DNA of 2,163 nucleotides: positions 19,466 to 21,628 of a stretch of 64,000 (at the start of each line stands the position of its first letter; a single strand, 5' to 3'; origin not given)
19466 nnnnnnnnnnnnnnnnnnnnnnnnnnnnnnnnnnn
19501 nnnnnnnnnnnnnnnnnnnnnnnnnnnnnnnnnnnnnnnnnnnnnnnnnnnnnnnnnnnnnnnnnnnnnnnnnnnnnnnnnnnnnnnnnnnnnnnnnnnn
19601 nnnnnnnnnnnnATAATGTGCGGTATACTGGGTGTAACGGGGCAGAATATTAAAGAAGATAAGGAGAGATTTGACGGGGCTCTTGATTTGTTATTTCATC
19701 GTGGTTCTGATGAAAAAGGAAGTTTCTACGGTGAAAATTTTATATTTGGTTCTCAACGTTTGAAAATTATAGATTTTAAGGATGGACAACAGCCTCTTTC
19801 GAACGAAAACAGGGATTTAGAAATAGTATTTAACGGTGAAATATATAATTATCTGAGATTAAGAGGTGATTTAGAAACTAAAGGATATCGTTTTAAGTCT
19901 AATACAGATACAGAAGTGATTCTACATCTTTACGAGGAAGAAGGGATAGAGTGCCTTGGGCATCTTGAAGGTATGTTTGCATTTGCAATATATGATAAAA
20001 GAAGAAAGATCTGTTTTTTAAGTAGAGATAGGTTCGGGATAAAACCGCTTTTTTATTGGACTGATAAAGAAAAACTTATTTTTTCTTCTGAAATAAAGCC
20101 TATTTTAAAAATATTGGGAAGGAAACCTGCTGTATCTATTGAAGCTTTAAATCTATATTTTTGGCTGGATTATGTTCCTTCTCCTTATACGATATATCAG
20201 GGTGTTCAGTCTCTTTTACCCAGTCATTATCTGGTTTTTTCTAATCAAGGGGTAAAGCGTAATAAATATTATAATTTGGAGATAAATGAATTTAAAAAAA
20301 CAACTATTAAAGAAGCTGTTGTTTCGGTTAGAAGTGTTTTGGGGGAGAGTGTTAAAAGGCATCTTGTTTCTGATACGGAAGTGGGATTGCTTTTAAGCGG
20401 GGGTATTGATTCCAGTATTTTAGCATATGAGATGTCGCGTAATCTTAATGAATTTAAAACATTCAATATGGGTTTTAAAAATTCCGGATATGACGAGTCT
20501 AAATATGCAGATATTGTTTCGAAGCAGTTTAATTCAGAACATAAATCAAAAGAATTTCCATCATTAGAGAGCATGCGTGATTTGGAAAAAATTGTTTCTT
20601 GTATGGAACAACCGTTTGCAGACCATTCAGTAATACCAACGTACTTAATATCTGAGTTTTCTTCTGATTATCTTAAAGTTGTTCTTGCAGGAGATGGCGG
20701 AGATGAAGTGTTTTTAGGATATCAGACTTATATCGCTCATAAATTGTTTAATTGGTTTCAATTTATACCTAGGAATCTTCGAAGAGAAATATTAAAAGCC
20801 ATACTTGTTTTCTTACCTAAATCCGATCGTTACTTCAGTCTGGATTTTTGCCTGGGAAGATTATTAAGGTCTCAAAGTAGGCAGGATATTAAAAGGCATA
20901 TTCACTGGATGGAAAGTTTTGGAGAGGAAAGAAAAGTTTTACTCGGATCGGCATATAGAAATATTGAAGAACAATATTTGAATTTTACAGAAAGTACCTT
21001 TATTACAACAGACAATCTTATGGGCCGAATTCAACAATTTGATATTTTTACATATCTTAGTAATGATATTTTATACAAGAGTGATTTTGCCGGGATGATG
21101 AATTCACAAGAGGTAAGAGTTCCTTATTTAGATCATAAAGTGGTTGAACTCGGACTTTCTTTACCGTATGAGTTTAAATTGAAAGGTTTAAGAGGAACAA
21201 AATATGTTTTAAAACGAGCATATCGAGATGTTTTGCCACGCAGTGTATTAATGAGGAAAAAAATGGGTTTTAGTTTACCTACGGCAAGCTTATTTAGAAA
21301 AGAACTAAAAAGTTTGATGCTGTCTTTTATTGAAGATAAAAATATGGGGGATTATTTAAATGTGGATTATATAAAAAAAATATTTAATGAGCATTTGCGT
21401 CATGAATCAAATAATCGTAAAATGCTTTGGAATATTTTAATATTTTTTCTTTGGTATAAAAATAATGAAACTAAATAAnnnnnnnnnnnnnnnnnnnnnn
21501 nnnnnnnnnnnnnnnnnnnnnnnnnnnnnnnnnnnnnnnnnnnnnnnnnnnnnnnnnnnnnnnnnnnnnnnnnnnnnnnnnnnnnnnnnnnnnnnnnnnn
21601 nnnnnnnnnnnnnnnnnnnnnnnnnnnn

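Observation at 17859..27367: Seven-gene, tightly coupled putative periplasmic glycosylation module of the polyprenol-P-sugar synthase plus GT-C transferase type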

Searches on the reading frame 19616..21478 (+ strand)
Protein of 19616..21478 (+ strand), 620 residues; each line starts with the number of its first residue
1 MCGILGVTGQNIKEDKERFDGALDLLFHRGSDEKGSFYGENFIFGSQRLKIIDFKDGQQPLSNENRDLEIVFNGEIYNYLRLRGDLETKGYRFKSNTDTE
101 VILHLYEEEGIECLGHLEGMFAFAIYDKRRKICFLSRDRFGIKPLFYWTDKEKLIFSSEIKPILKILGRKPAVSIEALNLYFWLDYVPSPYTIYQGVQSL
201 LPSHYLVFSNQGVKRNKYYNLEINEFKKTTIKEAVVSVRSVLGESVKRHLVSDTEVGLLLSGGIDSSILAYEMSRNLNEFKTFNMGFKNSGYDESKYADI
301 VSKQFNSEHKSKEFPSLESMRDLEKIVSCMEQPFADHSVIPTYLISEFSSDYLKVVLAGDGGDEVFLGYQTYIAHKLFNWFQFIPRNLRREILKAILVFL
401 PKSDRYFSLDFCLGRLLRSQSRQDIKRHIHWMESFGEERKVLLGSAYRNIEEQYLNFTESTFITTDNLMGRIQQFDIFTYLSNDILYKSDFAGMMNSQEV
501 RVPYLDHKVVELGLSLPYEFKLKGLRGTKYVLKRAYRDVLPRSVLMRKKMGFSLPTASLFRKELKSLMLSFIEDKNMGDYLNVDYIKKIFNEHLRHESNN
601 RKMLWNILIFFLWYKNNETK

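Call 5: search_protein_families(library=pfam, proteins=[window:19616-21478:+], max_evalue=0.01)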
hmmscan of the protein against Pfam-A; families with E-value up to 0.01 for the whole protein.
window:19616-21478:+ (620 aa): 5 families
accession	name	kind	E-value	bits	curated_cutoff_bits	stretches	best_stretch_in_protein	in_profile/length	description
PF00733.27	Asn_synthase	-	1.2e-81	275.5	21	1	238-614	2-353/354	Asparagine synthase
PF13537.11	GATase_7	-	8.8e-45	152.1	25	1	47-164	2-122/123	Glutamine amidotransferase domain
PF13522.11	GATase_6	-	1.4e-36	125.9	27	1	34-159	4-130/130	Glutamine amidotransferase domain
PF12481.13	DUF3700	-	0.00037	20.5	27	1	114-163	126-176/228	Aluminium induced protein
PF02540.23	NAD_synthase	-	0.0079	15.8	21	0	241-371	8-139/242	NAD synthase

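Call 6: search_protein_families(library=ncbifam, proteins=[window:19616-21478:+], max_evalue=0.01)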
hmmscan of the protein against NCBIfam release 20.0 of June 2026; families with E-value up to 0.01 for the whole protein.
window:19616-21478:+ (620 aa): 9 families
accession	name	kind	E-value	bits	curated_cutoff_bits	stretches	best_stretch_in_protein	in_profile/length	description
TIGR01536.1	asn_synth_AEB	equivalog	5.2e-133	444.8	267.1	1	2-552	1-517/517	asparagine synthase (glutamine-hydrolyzing)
TIGR03108.1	eps_aminotran_1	hypoth_equivalog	4.8e-131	438.5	816.9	1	1-610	1-621/628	XrtA/PEP-CTERM system amidotransferase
TIGR03104.1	trio_amidotrans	equivalog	4.4e-107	358.7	570.1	2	1-372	1-383/589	N-acetylglutaminylglutamine amidotransferase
NF006949.0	PRK09431.1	equivalog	3e-89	300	499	3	1-165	1-167/554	asparagine synthase B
NF033535.1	lass_lactam_cya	exception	5.2e-70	236.8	525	2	1-372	1-382/668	lasso peptide isopeptide bond-forming cyclase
NF001484.0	PRK00331.1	subfamily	2.7e-12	45.9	381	1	60-165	87-200/601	isomerizing glutamine--fructose-6-phosphate transaminase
NF033561.1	macrolact_Ik_Al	subfamily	5.6e-12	45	300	1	172-375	130-340/561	albusnodin/ikarugamycin family macrolactam cyclase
TIGR01135.1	glmS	equivalog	9.5e-12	44.2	418.05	1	60-166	86-200/607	glutamine--fructose-6-phosphate transaminase (isomerizing)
TIGR01134.1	purF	equivalog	5.2e-11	42.6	350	1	58-159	84-195/432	amidophosphoribosyltransferase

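Call 60: search_solved_structures(query=window:19616-21475:+, max_evalue=1e-10)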
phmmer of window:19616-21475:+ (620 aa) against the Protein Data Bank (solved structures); distinct sequences matched with E-value up to 1e-10: 5.
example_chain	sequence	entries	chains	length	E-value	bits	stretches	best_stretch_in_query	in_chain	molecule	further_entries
7ylz_A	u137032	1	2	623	2.7e-48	168.1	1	1-371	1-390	hydroxyamidotransferase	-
1ct9_A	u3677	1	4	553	5.1e-44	154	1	24-166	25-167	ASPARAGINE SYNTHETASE B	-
6gq3_A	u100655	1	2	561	3.5e-37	131.5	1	27-370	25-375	Asparagine synthetase [glutamine-hydrolyzing]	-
8sue_A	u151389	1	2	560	5e-37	131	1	40-370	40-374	Asparagine synthetase [glutamine-hydrolyzing]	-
9b6c_A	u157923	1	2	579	2.9e-36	128.4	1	40-370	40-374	Asparagine synthetase [glutamine-hydrolyzing]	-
